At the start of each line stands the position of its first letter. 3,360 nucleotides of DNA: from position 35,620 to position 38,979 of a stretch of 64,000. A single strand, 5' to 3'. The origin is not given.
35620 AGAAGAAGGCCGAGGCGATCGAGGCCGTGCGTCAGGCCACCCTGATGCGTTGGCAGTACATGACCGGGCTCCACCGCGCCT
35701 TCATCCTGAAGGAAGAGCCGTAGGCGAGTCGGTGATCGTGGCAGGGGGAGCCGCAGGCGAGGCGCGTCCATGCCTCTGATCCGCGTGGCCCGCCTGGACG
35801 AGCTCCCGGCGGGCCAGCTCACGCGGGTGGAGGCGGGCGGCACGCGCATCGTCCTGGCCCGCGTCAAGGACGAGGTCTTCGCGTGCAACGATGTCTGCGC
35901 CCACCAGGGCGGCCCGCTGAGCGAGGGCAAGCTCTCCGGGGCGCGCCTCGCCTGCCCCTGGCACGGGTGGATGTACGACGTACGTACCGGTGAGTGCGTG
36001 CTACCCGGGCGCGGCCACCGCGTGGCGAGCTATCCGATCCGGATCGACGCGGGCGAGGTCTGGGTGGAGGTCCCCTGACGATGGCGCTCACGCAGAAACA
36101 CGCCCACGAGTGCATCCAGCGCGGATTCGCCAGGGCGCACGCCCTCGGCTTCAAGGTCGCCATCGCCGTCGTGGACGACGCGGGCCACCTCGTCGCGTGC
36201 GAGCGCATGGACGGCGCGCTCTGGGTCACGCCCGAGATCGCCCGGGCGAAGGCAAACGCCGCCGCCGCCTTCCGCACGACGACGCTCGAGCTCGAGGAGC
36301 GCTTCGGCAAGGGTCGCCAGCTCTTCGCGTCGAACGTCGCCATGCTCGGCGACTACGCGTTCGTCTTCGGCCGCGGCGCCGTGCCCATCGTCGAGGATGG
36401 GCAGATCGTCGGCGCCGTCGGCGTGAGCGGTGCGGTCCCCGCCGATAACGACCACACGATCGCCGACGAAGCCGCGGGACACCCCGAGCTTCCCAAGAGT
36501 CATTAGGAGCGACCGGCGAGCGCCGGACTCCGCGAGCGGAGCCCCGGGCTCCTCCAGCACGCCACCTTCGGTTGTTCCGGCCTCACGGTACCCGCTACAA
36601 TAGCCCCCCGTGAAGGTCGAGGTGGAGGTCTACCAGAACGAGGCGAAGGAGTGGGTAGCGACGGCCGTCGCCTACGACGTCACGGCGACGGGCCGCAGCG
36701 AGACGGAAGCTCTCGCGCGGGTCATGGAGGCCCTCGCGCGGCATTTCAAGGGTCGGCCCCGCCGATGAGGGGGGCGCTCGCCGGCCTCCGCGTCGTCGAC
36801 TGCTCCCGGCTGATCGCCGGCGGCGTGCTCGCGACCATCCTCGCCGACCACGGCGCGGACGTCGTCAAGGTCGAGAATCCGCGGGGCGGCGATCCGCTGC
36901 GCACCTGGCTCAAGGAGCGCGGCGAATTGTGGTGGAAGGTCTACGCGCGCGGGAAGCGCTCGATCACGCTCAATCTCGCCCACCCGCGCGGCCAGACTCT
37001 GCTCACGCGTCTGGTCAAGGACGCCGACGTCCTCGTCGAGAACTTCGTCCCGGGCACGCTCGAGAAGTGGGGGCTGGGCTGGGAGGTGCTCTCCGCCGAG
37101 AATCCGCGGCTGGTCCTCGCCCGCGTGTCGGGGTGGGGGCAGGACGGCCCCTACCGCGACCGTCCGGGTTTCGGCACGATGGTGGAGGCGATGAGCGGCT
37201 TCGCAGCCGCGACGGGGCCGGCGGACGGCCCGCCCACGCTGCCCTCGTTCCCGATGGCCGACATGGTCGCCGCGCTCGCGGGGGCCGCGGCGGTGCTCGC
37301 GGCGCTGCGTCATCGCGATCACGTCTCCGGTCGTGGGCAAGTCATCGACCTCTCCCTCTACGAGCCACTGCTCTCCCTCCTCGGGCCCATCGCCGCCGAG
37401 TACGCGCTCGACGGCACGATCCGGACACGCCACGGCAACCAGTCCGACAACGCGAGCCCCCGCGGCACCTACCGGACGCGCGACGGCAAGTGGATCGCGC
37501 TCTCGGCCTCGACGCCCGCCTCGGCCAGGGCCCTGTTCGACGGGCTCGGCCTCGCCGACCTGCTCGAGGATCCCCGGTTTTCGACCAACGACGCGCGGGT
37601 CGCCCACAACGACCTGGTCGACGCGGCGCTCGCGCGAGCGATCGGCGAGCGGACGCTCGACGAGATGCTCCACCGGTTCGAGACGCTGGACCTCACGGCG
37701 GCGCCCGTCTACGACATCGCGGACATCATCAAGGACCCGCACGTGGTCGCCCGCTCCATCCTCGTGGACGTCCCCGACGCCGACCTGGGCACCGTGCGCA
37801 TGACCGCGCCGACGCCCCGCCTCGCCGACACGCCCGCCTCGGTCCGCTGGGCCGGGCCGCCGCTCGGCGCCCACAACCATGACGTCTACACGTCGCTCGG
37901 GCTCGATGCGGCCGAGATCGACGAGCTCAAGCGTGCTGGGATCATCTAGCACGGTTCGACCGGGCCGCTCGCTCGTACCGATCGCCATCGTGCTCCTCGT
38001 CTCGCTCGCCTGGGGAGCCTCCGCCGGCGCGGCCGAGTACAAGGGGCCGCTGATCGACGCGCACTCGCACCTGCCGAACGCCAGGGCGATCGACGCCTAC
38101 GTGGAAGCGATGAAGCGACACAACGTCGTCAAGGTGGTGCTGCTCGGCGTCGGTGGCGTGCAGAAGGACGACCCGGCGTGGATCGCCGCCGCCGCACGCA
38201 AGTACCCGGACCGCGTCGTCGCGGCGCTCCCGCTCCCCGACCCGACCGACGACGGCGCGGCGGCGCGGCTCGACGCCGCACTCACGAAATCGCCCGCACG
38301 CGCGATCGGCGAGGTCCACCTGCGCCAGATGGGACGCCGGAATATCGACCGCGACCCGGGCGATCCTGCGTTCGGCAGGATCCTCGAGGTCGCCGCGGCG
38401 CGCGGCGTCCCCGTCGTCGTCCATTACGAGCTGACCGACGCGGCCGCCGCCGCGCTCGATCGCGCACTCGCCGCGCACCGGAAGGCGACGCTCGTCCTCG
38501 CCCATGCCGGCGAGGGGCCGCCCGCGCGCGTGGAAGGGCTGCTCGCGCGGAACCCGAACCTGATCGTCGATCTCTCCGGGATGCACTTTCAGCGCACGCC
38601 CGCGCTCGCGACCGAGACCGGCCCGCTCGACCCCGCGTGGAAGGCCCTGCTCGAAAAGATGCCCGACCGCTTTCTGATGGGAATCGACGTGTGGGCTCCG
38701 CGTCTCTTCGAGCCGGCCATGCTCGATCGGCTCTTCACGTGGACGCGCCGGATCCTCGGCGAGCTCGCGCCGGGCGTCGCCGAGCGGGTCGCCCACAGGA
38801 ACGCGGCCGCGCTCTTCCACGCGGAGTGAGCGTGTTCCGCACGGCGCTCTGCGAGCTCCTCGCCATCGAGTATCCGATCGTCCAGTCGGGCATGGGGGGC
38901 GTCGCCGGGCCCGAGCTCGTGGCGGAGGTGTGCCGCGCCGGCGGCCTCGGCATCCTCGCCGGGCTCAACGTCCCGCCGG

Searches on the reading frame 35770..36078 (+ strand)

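Call 93: search_protein_families(library=pfam, proteins=[window:35770-36078:+], max_evalue=0.001)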
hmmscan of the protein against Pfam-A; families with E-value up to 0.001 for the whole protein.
window:35770-36078:+ (102 aa): 3 families
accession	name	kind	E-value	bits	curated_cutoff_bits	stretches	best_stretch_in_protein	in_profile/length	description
PF00355.32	Rieske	-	4.9e-21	74.9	20.3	1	5-89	4-88/88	Rieske [2Fe-2S] domain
PF13806.12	Rieske_2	-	1.3e-12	47.9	27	1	5-100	4-104/104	Rieske-like [2Fe-2S] domain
PF22543.2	Rieske_4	-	0.00061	20.5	28.4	1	24-77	21-78/119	Soluble Rieske-type ferredoxin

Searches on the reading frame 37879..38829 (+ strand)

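Call 93: search_protein_families(library=pfam, proteins=[window:37879-38829:+], max_evalue=0.001)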
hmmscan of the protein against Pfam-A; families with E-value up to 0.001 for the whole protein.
window:37879-38829:+ (316 aa): 2 families
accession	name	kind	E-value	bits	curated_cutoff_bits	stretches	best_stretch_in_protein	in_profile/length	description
PF04909.20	Amidohydro_2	-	2e-16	61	26.4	1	95-314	62-288/289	Amidohydrolase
PF01026.27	TatD_DNase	-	6.8e-09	35.9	27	1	59-222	1-166/253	TatD related DNase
